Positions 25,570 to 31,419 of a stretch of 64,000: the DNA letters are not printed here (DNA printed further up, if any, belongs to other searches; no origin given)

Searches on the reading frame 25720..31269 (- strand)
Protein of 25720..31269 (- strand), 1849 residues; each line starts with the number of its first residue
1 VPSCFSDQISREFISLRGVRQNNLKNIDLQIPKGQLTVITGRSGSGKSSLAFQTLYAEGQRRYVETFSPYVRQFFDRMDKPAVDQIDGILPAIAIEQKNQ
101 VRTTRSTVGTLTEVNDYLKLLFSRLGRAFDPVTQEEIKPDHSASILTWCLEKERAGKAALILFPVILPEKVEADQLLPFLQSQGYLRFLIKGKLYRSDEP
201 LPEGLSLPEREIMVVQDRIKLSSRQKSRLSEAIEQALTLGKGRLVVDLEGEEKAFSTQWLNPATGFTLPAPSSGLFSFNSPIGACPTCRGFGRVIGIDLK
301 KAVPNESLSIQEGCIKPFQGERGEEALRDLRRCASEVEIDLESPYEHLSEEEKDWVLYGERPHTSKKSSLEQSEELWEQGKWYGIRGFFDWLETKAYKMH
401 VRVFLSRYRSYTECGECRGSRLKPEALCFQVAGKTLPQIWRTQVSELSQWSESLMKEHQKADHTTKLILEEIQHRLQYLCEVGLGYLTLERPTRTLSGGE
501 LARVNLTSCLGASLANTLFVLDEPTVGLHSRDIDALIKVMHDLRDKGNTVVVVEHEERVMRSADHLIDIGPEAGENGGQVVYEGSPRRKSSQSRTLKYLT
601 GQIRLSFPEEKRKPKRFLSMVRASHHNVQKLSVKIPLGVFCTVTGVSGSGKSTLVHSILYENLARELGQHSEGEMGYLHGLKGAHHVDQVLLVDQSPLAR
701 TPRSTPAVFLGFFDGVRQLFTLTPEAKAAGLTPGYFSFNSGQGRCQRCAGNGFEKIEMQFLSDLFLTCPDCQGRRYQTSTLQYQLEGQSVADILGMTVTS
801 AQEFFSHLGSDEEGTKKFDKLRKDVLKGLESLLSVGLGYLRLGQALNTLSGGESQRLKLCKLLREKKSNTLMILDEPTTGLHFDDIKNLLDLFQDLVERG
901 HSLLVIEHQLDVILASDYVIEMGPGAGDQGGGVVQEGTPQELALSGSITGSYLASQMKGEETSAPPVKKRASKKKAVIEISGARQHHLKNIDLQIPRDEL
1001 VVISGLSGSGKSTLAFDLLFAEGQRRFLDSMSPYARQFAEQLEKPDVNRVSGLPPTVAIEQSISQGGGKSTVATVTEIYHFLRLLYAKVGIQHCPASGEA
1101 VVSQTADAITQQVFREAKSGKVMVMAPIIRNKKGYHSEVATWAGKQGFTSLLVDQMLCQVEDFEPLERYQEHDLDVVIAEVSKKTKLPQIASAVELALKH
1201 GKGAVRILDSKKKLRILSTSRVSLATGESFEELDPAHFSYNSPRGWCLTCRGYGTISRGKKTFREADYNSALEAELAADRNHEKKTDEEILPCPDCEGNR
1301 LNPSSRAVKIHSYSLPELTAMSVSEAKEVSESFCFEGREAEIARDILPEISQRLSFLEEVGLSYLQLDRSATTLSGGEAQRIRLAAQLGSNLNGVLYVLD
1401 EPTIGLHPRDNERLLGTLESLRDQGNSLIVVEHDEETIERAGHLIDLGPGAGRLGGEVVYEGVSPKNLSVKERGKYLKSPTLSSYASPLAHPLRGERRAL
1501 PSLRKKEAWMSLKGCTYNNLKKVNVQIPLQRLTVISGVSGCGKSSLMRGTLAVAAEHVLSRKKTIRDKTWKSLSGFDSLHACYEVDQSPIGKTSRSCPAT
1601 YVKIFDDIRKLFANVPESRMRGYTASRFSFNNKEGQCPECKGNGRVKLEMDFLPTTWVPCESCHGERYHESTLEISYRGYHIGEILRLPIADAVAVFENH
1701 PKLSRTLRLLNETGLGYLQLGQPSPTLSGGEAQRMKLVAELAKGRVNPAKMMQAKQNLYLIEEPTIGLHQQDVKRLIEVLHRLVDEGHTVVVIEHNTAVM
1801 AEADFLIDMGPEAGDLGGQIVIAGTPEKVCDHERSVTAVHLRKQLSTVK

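Call 85: search_protein_families(library=pfam, proteins=[window:25720-31269:-], max_evalue=0.00001)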
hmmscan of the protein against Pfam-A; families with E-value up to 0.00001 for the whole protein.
window:25720-31269:- (1849 aa): 25 families
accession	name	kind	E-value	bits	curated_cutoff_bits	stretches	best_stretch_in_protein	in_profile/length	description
PF17760.6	UvrA_inter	-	2.8e-40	137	23.3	2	1104-1209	1-107/109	UvrA interaction domain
PF00005.33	ABC_tran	-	6.7e-40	137.3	25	0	24-51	1-28/137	ABC transporter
PF02463.25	SMC_N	-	3.2e-21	76.2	40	0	1519-1809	12-211/220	RecF/RecN/SMC N terminal domain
PF13304.12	AAA_21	-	2.8e-16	60.9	27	0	850-903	239-293/304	AAA domain, putative AbiEii toxin, Type IV TA system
PF13555.12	AAA_29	-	5.1e-16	58.6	27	0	31-50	19-38/61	P-loop containing region of AAA domain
PF13191.12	AAA_16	-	8.6e-16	59.3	32.6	0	996-1056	22-88/167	AAA ATPase domain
PF20703.3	nSTAND1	-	1.4e-14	55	27.1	0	1527-1573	30-71/379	Novel STAND NTPase 1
PF13175.12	AAA_15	-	6.5e-13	49.5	32.1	0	1749-1793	322-366/374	AAA ATPase domain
PF13476.12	AAA_23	-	3.4e-12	47.9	27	0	14-50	2-35/201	AAA domain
PF03193.22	RsgA_GTPase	-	3.4e-12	47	30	0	13-51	86-123/174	RsgA GTPase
PF17755.6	UvrA_DNA-bind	-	1.7e-11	44.8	23.2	1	298-382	1-85/110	UvrA DNA-binding domain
PF13481.12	AAA_25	-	3.9e-11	43.4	27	0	990-1020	25-55/195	AAA domain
PF20720.3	nSTAND3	-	9e-11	42.1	27.2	0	998-1020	17-39/155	Novel STAND NTPase 3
PF13401.12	AAA_22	-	5.3e-10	40.1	27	0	35-119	6-80/130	AAA domain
PF05729.18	NACHT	-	5.6e-09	36.5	26.7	0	641-661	3-23/167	NACHT domain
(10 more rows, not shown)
